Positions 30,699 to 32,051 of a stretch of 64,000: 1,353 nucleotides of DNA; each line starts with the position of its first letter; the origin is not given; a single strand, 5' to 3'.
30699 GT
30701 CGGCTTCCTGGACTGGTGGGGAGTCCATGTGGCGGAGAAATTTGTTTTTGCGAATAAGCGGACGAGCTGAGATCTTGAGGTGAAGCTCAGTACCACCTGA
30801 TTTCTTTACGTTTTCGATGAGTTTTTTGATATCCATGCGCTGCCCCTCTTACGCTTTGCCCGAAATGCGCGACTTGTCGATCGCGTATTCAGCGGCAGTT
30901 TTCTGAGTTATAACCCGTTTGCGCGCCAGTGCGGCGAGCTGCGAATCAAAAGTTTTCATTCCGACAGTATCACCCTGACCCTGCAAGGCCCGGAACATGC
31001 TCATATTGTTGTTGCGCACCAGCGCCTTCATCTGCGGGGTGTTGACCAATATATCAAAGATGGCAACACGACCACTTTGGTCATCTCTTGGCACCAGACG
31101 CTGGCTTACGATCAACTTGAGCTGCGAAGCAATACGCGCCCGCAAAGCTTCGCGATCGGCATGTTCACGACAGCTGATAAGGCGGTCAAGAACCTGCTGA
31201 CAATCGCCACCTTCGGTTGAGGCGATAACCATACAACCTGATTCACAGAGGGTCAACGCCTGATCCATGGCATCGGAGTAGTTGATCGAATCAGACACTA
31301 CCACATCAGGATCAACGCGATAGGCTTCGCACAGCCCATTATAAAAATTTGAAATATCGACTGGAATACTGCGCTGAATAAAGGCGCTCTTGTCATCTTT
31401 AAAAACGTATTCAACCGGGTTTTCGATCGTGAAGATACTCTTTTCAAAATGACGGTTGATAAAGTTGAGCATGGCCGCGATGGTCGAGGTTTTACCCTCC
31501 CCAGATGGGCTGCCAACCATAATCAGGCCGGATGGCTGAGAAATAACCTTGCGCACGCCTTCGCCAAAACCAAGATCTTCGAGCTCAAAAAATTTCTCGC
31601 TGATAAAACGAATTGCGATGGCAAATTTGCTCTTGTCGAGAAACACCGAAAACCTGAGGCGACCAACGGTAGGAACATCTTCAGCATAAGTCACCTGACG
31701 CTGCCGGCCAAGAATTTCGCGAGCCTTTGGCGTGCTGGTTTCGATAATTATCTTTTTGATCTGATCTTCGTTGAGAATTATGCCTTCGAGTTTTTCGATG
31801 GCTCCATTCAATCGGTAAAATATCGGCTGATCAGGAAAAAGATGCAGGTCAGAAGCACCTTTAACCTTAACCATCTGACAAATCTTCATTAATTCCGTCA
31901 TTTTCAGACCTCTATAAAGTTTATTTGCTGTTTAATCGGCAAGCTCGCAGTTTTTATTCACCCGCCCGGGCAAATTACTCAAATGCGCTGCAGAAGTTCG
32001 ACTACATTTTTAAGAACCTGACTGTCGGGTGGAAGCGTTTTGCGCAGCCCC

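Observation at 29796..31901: Two PilT paralogs have lost the catalytic lysine, glutamate and histidine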

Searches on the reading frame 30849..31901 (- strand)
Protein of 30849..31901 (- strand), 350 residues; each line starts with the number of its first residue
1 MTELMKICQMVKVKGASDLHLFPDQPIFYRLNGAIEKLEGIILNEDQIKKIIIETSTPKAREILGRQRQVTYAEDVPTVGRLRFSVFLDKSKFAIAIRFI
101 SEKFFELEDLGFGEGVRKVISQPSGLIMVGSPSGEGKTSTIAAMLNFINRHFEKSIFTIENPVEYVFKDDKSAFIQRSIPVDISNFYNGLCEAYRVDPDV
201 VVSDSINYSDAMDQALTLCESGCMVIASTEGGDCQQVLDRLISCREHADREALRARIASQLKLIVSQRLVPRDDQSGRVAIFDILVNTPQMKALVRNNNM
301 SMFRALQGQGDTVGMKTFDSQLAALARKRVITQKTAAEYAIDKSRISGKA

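Call 4: search_protein_families(library=pfam, proteins=[window:30849-31901:-], max_evalue=0.01)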
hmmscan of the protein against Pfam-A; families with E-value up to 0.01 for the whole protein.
window:30849-31901:- (350 aa): 1 family
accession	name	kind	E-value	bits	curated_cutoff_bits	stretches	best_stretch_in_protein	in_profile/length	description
PF00437.27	T2SSE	-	6.4e-23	81.4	24.9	1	6-287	14-322/370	Type II/IV secretion system protein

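Call 5: search_protein_families(library=ncbifam, proteins=[window:30849-31901:-], max_evalue=0.01)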
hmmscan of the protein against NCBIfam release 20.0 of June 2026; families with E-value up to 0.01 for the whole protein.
window:30849-31901:- (350 aa): 8 families
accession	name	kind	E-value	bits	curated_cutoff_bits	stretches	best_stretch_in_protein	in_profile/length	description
TIGR01420.1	pilT_fam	subfamily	1.2e-80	271.4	319.1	1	4-343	2-341/343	PilT/PilU family type 4a pilus ATPase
TIGR02525.1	plasmid_TraJ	equivalog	5.1e-19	68.5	368.3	1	92-299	117-326/372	plasmid transfer ATPase TraJ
NF041000.1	ATPase_ComGA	equivalog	8.8e-19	67.5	300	1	11-271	7-266/267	competence type IV pilus ATPase ComGA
TIGR02533.1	type_II_gspE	equivalog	4.2e-17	62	630.25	1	103-271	218-380/486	type II secretion system ATPase GspE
NF007755.0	PRK10436.1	equivalog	8.3e-17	61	617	1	58-271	148-356/465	type II secretion system protein GspE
TIGR02538.1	type_IV_pilB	equivalog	1.5e-16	60.1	675.65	1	105-271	293-453/564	type IV-A pilus assembly ATPase PilB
TIGR02524.1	dot_icm_DotB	equivalog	4.1e-15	55.9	463.3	1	12-296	14-310/358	Dot/Icm type IV secretion system ATPase DotB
NF053534.1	T4PilAsmATPsTfpB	equivalog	6.4e-12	44.7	850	1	117-242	329-450/584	type IV pilus assembly ATPase TfpB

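Call 7: search_solved_structures(query=window:30849-31901:-, show_alignments=2)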
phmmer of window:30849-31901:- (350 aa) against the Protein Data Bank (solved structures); distinct sequences matched with E-value up to 0.001: 26.
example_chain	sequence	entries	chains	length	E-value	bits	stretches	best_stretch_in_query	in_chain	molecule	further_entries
5fl3_A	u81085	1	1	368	3e-51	177.8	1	9-337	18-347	PILI RETRACTION PROTEIN PILT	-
3jvu_A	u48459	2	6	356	1e-47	166.3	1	12-340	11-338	Twitching mobility protein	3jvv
2ewv_A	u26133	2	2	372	1.9e-45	158.8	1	7-344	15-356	twitching motility protein PilT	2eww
2gsz_A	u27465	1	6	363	2.1e-45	158.7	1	6-344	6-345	twitching motility protein PilT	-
6ojx_A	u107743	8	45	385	1.5e-42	149.3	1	12-335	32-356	Twitching motility pilus retraction ATPase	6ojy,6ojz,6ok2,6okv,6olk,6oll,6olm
5zfq_A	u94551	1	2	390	3.4e-42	148.1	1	12-339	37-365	Twitching motility pilus retraction protein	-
9n32_A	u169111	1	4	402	2.9e-41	145.1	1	3-340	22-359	PilU protein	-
10my_A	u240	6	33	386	6.1e-39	137.4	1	14-336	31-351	PilT/PilU family type 4a pilus ATPase | Twitching motility protein PilT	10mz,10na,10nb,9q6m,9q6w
2eyu_A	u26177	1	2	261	1.6e-32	116.3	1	106-344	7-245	twitching motility protein PilT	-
6geb_A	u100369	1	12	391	8.2e-14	54.9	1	13-295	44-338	DotB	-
6gef_A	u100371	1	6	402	3.4e-13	52.8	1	90-282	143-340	Type IV secretion system protein DotB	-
5it5_F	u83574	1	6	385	3.6e-13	52.8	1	12-272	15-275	ATP binding motif-containing protein PilF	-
5oiu_A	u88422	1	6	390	3.7e-13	52.7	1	12-272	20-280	Type IV pilus assembly protein PilF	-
6ejf_A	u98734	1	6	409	4.2e-13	52.6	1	12-272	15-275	Type IV pilus assembly protein PilF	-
6f8l_G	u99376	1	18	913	2.7e-12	49.9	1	13-272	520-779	Type IV pilus assembly protein PilF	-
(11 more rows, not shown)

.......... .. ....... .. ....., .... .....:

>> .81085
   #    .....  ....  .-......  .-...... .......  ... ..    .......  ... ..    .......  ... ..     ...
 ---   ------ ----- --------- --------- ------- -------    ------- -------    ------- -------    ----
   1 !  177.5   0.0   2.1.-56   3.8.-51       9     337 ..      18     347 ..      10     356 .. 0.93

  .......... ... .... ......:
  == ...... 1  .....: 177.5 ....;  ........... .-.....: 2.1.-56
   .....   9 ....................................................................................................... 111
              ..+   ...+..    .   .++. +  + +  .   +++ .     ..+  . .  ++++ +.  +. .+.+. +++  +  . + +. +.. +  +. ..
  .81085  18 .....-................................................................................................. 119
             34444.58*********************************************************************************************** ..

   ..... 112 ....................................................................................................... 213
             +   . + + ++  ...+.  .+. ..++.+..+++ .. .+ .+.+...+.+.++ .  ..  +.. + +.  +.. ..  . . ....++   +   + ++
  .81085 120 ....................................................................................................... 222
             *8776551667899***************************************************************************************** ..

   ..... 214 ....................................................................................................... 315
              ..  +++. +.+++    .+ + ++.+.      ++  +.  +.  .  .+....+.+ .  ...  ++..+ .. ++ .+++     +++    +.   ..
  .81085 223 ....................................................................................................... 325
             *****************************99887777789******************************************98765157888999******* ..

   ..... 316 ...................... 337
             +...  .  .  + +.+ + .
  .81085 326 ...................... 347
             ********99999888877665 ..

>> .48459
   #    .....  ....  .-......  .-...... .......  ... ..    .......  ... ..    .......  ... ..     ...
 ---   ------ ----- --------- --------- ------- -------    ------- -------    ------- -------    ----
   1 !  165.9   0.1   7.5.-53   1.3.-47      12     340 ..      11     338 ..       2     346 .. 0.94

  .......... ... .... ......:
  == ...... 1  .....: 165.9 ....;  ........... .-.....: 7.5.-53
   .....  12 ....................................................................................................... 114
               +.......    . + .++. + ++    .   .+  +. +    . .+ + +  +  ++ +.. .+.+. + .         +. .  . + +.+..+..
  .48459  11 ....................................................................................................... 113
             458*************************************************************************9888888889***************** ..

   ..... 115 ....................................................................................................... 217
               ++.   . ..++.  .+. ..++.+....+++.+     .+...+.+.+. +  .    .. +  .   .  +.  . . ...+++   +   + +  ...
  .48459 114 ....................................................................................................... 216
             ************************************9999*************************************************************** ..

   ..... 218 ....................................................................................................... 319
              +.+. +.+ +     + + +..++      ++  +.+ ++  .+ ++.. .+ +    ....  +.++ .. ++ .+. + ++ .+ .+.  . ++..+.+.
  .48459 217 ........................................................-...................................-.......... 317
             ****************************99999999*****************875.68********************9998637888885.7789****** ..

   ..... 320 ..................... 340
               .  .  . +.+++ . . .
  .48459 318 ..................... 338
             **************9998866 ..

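Call 9: find_homologous_proteins(query=window:30849-31901:-, max_evalue=1e-10)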
Query window:30849-31901:- (350 aa): 1108 proteins with E <= 1e-10 among 4254 candidates; the best 120 are listed.
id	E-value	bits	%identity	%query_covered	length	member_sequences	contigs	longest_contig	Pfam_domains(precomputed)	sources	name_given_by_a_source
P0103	3.0e-225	764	100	100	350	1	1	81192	PF00437.27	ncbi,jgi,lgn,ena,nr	ncbi:MAG: Flp pilus assembly complex ATPase component TadA [Candidatus Riflebacteria bacterium]|nr:F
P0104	4.1e-211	718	93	100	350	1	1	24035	PF00437.27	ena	-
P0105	3.1e-207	705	90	100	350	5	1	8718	PF00437.27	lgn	-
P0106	1.6e-206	703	90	100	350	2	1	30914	PF00437.27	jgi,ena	jgi:twitching motility protein PilT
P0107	4.0e-204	695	89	99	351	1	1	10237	PF00437.27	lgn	-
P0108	9.1e-203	691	88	99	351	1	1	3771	PF00437.27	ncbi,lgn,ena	-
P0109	2.0e-201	686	88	99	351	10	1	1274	PF00437.27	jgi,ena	-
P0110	4.9e-201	685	87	99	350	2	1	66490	PF00437.27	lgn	-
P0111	5.2e-200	681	86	99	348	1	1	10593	PF00437.27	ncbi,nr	ncbi:MAG: ATPase, T2SS/T4P/T4SS family [Candidatus Riflebacteria bacterium]|nr:ATPase, T2SS/T4P/T4SS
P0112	8.1e-198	674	85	99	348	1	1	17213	PF00437.27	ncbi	-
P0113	9.0e-198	674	85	99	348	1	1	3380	PF00437.27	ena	-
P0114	9.1e-198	674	84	99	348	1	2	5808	PF00437.27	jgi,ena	jgi:twitching motility protein PilT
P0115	9.3e-198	674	86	99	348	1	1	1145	PF00437.27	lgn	-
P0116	1.2e-197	674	85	99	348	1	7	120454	PF00437.27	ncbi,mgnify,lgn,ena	mgnify:FL=1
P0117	1.3e-197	674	85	99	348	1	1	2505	PF00437.27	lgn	-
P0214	8.0e-54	201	35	95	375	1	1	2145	PF00437.27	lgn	-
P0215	3.3e-53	199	37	93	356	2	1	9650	PF00437.27,PF13191.13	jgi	jgi:twitching motility protein PilT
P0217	1.3e-52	197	35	99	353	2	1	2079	PF00437.27,PF13191.13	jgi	jgi:twitching motility protein PilT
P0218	1.6e-52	197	37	91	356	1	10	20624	PF00437.27,PF13191.13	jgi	jgi:twitching motility protein PilT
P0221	5.1e-52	195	35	95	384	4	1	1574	PF00437.27,PF13191.13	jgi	-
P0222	1.2e-51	194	37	91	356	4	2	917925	PF00437.27,PF13191.13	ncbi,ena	-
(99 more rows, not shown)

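Call 13: find_encoding_contigs(protein=P0103, flank=10000, max_places=3)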
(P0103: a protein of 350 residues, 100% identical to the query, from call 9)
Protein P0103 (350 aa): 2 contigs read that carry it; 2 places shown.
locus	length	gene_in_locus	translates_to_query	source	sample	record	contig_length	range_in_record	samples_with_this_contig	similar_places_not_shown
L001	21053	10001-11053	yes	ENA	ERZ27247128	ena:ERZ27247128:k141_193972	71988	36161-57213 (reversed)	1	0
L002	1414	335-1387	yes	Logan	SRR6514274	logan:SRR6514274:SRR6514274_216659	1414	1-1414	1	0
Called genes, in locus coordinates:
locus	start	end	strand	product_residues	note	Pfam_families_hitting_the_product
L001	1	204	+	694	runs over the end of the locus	PF10114:PocR, PF00989:PAS (weak), PF08448:PAS_4, PF13426:PAS_9 (weak), PF00512:HisKA, PF02518:HATPase_c, PF00072:Response_reg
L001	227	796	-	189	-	PF03602:Cons_hypoth95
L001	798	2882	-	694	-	PF17191:RecG_wedge, PF00270:DEAD, PF04851:ResIII, PF00271:Helicase_C, PF19833:RecG_dom3_C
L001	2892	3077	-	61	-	-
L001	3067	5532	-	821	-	PF13646:HEAT_2, PF13646:HEAT_2, PF01602:Adaptin_N, PF13646:HEAT_2, PF13646:HEAT_2 (weak), PF13432:TPR_16 (weak), PF13424:TPR_12, PF13414:TPR_11, +24 more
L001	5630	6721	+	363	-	PF00437:T2SSE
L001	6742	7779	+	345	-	PF00437:T2SSE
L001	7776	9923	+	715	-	PF13646:HEAT_2, PF13646:HEAT_2, PF13646:HEAT_2 (weak), PF14559:TPR_19, PF12895:ANAPC3, PF25060:ARM_TT21_2nd (weak), PF13424:TPR_12 (weak), PF14559:TPR_19, +18 more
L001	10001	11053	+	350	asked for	PF00437:T2SSE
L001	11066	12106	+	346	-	PF00437:T2SSE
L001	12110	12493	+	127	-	-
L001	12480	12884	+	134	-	-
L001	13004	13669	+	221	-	-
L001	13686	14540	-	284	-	-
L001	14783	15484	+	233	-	PF00903:Glyoxalase, PF13669:Glyoxalase_4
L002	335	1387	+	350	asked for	PF00437:T2SSE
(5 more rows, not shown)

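Call 41: predict_structure(alignment_id=A3)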
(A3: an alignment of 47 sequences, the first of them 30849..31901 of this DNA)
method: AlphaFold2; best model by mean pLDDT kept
length: 350 residues; sequences in the alignment: 47
mean_pLDDT: 88.9   pTM: 0.85
mean pLDDT of the five models: 88.9, 87.2, 87.0, 86.0, 85.5
residues with pLDDT >= 90: 196; 70-90: 141; 50-70: 7; < 50: 6
segments of 3 or more residues with pLDDT < 50: 180-183
pLDDT, mean of each block of 10 residues (from residue 1): 85 89 94 87 93 87 82 86 89 91 86 91 97 87 95 91 84 76 66 89 89 95 95 93 91 95 96 90 95 90 88 92 94 93 73
secondary structure, 60 per line:
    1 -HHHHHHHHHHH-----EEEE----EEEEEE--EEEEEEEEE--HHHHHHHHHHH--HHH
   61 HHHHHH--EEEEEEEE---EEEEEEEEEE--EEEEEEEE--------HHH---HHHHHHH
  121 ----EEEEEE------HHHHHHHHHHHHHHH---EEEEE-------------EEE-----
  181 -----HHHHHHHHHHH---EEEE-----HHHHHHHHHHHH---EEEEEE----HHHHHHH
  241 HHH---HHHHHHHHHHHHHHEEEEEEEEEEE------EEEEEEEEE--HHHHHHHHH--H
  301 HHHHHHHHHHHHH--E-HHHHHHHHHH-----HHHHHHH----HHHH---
elements in order: H2-12 E18-21 E26-31 E34-42 H45-55 H58-66 E69-76 E80-89 E92-99 H114-120 E125-130 H137-151 E155-159 E173-175 H186-196 E200-203 H209-220 E224-229 H234-243 H247-260 E261-271 E278-286 H289-297 H300-313 H318-327 H333-339 H344-347

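Call 45: fold_search(model_id=the predicted structure, library=pdb)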
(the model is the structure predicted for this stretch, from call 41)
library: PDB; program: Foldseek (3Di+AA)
matches with E <= 10: 1652; with E <= 0.001: 149
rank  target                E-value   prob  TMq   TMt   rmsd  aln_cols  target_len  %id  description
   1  5fl3                  1.4e-34  1.00  0.87  0.86   3.3       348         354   29  PilT2 from Thermus thermophilus (released 2015-11-11)
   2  6ok2_A                2.3e-33  1.00  0.91  0.90   2.6       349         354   27  PilT4 from Geobacter metallireducens bound to ADP: C3ocococ conformation (released 2019-11-20)
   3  9n32_B                2.8e-33  1.00  0.84  0.83   3.5       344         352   26  PilU from Pseudomonas aeruginosa: C3ocococ conformation (released 2025-12-10)
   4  6okv_B                3.3e-33  1.00  0.90  0.89   2.9       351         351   26  PilT4 from Geobacter metallireducens bound to AMP-PNP: C2ccocco conformation (released 2019-11-20)
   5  6ojy_F                4.8e-33  1.00  0.92  0.91   2.3       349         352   27  Methylated PilT4 from Geobacter metallireducens bound to sulfate: C3ocococ conformation (released 2019-11-20)
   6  6ok2_F                4.8e-33  1.00  0.89  0.88   2.7       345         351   26  PilT4 from Geobacter metallireducens bound to ADP: C3ocococ conformation (released 2019-11-20)
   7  6ojy_E                5.7e-33  1.00  0.88  0.87   3.0       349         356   27  Methylated PilT4 from Geobacter metallireducens bound to sulfate: C3ocococ conformation (released 2019-11-20)
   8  9n32_C                6.4e-33  1.00  0.80  0.80   4.0       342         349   26  PilU from Pseudomonas aeruginosa: C3ocococ conformation (released 2025-12-10)
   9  9n32_A                6.8e-33  1.00  0.82  0.82   3.7       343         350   26  PilU from Pseudomonas aeruginosa: C3ocococ conformation (released 2025-12-10)
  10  9n32_D                8.6e-33  1.00  0.79  0.79   4.3       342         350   26  PilU from Pseudomonas aeruginosa: C3ocococ conformation (released 2025-12-10)
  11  6ok2_D                9.7e-33  1.00  0.82  0.80   3.9       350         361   27  PilT4 from Geobacter metallireducens bound to ADP: C3ocococ conformation (released 2019-11-20)
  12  6olk_A                1.1e-32  1.00  0.87  0.87   3.1       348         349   27  CryoEM structure of PilT4 from Geobacter metallireducens without adding nucleotide: C3ocococ conformation (released 2019-11-20)
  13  6olk_B                1.2e-32  1.00  0.88  0.88   2.9       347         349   26  CryoEM structure of PilT4 from Geobacter metallireducens without adding nucleotide: C3ocococ conformation (released 2019-11-20)
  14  6ojy_B                1.5e-32  1.00  0.92  0.90   2.3       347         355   26  Methylated PilT4 from Geobacter metallireducens bound to sulfate: C3ocococ conformation (released 2019-11-20)
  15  6ojy_C                1.5e-32  1.00  0.89  0.88   2.9       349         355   27  Methylated PilT4 from Geobacter metallireducens bound to sulfate: C3ocococ conformation (released 2019-11-20)
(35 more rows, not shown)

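Call 72: find_encoding_contigs(protein=P0222, flank=9000, max_places=2)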
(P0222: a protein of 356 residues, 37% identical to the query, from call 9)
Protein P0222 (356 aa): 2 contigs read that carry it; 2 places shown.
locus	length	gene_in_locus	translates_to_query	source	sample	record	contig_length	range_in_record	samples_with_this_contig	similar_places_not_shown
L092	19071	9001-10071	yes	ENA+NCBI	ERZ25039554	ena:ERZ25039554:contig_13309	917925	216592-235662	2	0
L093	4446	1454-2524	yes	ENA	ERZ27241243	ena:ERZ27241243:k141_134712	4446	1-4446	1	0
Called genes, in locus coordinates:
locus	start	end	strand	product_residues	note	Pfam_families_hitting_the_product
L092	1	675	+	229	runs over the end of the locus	PF00281:Ribosomal_L5, PF00673:Ribosomal_L5_C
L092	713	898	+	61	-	PF00253:Ribosomal_S14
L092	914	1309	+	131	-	PF00410:Ribosomal_S8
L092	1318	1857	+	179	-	PF00347:Ribosomal_L6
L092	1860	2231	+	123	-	PF00861:Ribosomal_L18p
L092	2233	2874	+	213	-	PF00333:Ribosomal_S5, PF03719:Ribosomal_S5_C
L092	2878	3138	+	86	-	PF00327:Ribosomal_L30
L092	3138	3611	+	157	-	PF00828:Ribosomal_L27A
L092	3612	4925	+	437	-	PF00344:SecY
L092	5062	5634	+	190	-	PF00406:ADK, PF13207:AAA_17, PF13238:AAA_18 (weak), PF13671:AAA_33 (weak)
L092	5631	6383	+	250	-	PF00557:Peptidase_M24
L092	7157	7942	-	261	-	PF00459:Inositol_P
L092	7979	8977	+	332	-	PF00579:tRNA-synt_1b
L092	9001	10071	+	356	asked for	PF00437:T2SSE, PF13191:AAA_16 (weak)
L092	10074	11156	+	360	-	PF04389:Peptidase_M28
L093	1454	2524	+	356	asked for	PF00437:T2SSE, PF13191:AAA_16 (weak)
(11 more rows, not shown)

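Call 73: list_cluster_members(proteins=[P0222, P0215, P0217, P0221, P0214, P0218])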
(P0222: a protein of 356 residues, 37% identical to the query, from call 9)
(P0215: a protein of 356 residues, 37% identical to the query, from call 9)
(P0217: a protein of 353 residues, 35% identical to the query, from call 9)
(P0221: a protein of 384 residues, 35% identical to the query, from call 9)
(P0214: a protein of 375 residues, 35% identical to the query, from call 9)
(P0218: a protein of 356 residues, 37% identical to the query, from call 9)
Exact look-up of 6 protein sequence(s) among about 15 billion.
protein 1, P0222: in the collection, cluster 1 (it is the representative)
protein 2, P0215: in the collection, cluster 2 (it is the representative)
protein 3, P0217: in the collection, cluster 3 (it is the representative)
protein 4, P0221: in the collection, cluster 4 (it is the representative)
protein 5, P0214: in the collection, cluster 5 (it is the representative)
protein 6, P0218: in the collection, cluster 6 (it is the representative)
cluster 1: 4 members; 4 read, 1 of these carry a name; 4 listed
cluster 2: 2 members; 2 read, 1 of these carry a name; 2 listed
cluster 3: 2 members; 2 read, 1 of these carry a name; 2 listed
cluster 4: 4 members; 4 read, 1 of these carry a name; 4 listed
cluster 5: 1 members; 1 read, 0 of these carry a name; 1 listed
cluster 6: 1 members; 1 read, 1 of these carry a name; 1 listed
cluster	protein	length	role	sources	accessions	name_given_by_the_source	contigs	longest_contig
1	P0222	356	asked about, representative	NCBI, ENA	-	-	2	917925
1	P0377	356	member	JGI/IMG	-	twitching motility protein PilT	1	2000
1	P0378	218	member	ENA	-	-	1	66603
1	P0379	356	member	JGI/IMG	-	-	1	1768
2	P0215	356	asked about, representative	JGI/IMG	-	twitching motility protein PilT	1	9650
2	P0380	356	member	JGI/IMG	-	-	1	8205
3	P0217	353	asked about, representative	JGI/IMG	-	twitching motility protein PilT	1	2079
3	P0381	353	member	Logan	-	-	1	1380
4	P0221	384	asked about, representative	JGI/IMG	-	-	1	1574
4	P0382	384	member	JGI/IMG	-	twitching motility protein PilT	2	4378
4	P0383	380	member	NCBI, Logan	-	-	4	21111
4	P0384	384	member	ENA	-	-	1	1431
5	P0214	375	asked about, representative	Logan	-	-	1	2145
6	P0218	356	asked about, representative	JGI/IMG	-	twitching motility protein PilT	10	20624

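Call 79: search_protein_families(library=padloc, proteins=[window:30849-31901:-], max_evalue=0.001)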
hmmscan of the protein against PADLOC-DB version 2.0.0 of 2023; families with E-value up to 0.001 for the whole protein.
window:30849-31901:- (350 aa): 0 families
